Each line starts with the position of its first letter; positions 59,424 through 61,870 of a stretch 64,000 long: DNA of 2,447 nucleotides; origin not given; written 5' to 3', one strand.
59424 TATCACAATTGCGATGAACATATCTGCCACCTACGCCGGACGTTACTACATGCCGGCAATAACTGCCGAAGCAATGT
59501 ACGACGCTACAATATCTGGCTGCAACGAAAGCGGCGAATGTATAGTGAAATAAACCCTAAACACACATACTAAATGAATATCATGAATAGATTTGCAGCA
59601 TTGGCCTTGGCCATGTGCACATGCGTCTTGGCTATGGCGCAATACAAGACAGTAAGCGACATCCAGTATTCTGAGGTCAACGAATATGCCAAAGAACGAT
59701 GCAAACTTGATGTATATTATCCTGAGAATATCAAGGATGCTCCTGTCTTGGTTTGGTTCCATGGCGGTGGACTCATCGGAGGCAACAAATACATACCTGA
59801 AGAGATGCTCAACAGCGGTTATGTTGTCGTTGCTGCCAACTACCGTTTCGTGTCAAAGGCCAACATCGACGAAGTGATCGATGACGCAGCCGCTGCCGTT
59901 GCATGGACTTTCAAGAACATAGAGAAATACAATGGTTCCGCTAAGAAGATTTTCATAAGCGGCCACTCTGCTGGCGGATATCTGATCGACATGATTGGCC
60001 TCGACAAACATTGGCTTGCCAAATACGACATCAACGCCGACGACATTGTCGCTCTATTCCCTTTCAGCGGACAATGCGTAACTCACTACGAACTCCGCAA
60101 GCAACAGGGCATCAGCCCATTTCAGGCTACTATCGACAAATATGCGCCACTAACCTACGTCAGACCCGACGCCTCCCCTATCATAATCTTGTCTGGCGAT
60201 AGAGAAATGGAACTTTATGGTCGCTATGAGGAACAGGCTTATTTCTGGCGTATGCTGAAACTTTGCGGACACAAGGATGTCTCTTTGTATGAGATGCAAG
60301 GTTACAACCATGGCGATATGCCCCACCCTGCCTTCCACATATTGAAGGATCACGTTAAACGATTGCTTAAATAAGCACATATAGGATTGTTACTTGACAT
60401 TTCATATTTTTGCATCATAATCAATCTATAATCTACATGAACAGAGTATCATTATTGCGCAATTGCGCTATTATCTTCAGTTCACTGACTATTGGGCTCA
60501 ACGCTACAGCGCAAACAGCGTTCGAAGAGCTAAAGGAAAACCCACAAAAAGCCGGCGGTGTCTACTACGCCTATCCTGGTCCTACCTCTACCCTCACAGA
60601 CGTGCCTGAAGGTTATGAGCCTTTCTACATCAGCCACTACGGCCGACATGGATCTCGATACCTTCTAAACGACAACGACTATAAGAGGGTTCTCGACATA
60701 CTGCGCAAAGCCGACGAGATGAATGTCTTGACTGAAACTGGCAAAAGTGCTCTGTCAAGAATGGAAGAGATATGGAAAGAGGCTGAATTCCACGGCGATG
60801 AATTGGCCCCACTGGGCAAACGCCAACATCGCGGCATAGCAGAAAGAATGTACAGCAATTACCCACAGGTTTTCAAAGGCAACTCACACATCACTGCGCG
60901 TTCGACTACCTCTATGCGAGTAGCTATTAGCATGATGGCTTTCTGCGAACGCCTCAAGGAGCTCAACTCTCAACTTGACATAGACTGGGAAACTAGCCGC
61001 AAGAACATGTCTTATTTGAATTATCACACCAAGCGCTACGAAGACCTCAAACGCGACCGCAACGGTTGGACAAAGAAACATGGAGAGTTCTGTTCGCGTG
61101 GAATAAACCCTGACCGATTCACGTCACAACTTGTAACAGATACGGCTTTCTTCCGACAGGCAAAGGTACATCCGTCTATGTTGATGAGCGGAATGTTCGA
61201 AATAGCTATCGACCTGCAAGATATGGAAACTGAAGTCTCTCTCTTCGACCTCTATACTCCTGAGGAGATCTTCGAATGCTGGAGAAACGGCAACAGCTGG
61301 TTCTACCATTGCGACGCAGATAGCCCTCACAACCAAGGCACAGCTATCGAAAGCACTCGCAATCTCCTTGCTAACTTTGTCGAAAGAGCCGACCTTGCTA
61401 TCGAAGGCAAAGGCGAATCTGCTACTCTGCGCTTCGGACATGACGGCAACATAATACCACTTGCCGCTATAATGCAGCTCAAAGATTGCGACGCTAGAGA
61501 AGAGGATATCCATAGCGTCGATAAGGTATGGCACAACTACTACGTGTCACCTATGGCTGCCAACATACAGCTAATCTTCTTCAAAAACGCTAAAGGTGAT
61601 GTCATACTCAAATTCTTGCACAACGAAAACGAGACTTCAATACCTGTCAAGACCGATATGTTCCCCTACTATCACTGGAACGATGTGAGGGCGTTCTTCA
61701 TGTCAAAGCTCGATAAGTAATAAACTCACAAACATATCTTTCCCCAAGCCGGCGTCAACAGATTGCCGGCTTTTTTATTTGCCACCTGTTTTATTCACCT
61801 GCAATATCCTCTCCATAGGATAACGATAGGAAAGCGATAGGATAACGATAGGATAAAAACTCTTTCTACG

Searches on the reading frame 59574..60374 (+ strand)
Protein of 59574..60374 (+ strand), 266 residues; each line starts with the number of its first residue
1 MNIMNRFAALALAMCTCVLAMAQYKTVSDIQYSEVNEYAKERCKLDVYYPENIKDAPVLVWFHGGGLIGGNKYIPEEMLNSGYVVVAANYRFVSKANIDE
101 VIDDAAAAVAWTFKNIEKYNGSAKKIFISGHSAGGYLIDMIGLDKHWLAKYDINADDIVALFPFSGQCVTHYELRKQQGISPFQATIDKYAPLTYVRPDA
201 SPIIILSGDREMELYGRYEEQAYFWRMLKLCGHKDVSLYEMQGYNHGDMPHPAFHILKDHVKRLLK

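Call 5: search_protein_families(library=pfam, proteins=[window:59574-60374:+])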
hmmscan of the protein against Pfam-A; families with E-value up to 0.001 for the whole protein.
window:59574-60374:+ (266 aa): 5 families
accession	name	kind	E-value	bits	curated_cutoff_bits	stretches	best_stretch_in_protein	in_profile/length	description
PF20434.5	BD-FAE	-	8.6e-25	87.9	26.8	1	45-192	1-142/215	BD-FAE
PF00135.34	COesterase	-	3.7e-15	56.3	27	1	39-143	81-202/515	Carboxylesterase family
PF07859.19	Abhydrolase_3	-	2.9e-13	50.5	25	1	59-140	1-87/210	alpha/beta hydrolase fold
PF07224.18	Chlorophyllase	-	1.9e-06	27.4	26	1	38-168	24-157/301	Chlorophyllase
PF00326.27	Peptidase_S9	-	0.0007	19.6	22.6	0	93-145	36-85/213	Prolyl oligopeptidase family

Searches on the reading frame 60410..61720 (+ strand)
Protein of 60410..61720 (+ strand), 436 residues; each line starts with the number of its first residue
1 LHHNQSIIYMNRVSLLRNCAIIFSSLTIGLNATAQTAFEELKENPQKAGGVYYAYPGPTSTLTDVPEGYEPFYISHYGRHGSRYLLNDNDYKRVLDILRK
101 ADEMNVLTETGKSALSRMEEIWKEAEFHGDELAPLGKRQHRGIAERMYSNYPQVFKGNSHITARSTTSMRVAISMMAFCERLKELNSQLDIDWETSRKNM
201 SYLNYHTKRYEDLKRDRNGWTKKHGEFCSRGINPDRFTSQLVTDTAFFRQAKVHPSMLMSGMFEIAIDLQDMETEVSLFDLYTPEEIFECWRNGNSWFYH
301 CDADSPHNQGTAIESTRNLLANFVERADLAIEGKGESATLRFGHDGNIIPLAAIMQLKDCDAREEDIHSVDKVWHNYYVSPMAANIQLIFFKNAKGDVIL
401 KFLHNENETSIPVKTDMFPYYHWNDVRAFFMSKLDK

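Call 5: search_protein_families(library=pfam, proteins=[window:60410-61720:+])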
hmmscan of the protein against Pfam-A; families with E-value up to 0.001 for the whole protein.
window:60410-61720:+ (436 aa): 1 family
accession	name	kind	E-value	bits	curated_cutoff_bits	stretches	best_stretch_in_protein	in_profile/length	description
PF00328.27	His_Phos_2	-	2e-11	44.4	23.6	1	79-392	10-340/354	Histidine phosphatase superfamily (branch 2)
